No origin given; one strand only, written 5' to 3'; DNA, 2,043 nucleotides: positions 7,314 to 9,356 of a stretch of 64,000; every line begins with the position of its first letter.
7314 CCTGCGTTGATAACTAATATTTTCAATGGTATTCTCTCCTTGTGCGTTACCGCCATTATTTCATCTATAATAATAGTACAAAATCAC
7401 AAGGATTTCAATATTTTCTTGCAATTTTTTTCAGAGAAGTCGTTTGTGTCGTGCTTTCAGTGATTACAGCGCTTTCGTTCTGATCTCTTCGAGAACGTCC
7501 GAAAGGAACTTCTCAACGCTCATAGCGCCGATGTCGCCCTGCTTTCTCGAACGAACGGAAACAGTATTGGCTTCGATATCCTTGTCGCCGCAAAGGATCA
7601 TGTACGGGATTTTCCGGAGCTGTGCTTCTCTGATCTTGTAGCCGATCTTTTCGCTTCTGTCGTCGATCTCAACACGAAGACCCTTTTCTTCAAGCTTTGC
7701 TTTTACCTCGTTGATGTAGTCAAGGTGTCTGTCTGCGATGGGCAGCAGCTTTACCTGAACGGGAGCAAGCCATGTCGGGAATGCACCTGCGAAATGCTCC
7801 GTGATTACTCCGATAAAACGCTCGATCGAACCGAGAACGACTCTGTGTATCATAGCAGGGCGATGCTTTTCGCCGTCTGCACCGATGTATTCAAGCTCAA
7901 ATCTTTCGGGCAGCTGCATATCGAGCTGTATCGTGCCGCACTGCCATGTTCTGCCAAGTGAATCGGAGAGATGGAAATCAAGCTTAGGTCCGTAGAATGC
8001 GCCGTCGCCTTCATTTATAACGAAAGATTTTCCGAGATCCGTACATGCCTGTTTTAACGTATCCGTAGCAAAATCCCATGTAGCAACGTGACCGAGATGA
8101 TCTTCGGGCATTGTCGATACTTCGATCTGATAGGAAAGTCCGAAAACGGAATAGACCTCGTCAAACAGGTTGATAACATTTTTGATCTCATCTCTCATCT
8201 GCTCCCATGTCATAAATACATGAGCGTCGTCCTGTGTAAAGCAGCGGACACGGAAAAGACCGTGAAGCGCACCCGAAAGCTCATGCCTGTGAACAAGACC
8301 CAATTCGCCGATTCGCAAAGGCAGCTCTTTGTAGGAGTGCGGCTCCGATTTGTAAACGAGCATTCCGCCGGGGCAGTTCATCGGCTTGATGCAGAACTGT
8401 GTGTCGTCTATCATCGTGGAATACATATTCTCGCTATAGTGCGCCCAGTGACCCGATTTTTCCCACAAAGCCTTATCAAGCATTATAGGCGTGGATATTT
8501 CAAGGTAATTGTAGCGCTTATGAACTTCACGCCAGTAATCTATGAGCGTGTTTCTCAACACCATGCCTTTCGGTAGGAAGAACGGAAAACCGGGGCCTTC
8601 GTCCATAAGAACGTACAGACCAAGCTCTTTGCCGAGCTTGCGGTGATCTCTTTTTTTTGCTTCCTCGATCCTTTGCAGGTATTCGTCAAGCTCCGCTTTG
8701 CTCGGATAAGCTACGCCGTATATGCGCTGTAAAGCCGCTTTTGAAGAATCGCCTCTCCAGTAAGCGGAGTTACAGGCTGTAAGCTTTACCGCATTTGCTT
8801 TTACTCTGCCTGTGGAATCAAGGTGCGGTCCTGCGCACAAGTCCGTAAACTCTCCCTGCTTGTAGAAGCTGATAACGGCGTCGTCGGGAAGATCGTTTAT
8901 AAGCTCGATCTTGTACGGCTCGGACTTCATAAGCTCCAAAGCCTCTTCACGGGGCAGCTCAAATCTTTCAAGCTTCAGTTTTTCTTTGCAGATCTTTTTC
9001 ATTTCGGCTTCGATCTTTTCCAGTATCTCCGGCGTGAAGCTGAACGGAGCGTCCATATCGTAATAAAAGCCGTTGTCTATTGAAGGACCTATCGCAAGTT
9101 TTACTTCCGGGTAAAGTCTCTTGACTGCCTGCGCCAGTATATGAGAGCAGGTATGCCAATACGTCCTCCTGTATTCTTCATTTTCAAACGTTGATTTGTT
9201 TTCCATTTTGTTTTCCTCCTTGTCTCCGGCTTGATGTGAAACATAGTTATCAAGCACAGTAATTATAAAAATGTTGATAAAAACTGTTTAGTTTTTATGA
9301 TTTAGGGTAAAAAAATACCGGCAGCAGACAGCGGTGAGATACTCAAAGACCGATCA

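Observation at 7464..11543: Tandem thrS paralogs: a TGS-less ThrRS directly downstream of a full-length ThrRS, sharing a gene-conversion tract of about 330 bp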

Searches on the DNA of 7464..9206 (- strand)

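Call 25: search_rna_families(sources=[L083, L084, L085, L087, L088, L050], threshold=evalue, max_evalue=0.01)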
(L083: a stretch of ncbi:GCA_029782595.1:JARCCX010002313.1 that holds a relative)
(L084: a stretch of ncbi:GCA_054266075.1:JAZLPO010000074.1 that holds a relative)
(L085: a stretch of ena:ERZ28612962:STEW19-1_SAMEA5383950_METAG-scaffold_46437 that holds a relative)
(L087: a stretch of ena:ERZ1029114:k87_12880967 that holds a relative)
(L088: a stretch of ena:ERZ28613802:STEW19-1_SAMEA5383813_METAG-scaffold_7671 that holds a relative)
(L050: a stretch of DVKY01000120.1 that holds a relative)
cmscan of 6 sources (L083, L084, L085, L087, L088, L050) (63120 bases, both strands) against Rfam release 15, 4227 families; matches with E-value up to 0.01: 5.
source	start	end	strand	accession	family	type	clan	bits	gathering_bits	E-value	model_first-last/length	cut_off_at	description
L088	4926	5155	+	RF00230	T-box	Cis-reg; leader;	-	82.5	93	2.4e-16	1-219/219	no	T-box leader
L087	5668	5906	+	RF00230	T-box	Cis-reg; leader;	-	72.6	93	8.6e-14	1-219/219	no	T-box leader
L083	5716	5924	+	RF00230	T-box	Cis-reg; leader;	-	71.5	93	1.7e-13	1-219/219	no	T-box leader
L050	5355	5593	+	RF00230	T-box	Cis-reg; leader;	-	62.5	93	3.5e-11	1-219/219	no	T-box leader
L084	5535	5639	-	RF01750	ZMP-ZTP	Cis-reg; riboswitch;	-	57.7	39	9.3e-07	1-86/86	no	ZMP/ZTP riboswitch aptamer (pfl RNA motif)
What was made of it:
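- On T-box leader (RF00230): Orthologous leaders score 72-82 bits (call 25).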

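Call 47: search_rna_families(source=L084, start=5440, end=6060, threshold=evalue, max_evalue=1)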
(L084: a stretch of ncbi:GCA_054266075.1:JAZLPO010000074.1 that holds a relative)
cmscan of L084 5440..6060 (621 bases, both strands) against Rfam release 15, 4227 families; matches with E-value up to 1: 1.
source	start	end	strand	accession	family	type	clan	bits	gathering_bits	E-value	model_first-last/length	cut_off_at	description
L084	5535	5639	-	RF01750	ZMP-ZTP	Cis-reg; riboswitch;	-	57.7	39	9.2e-09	1-86/86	no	ZMP/ZTP riboswitch aptamer (pfl RNA motif)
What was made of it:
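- The closest stand-alone S orthologue (L084) has no T-box (calls 25, 47).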
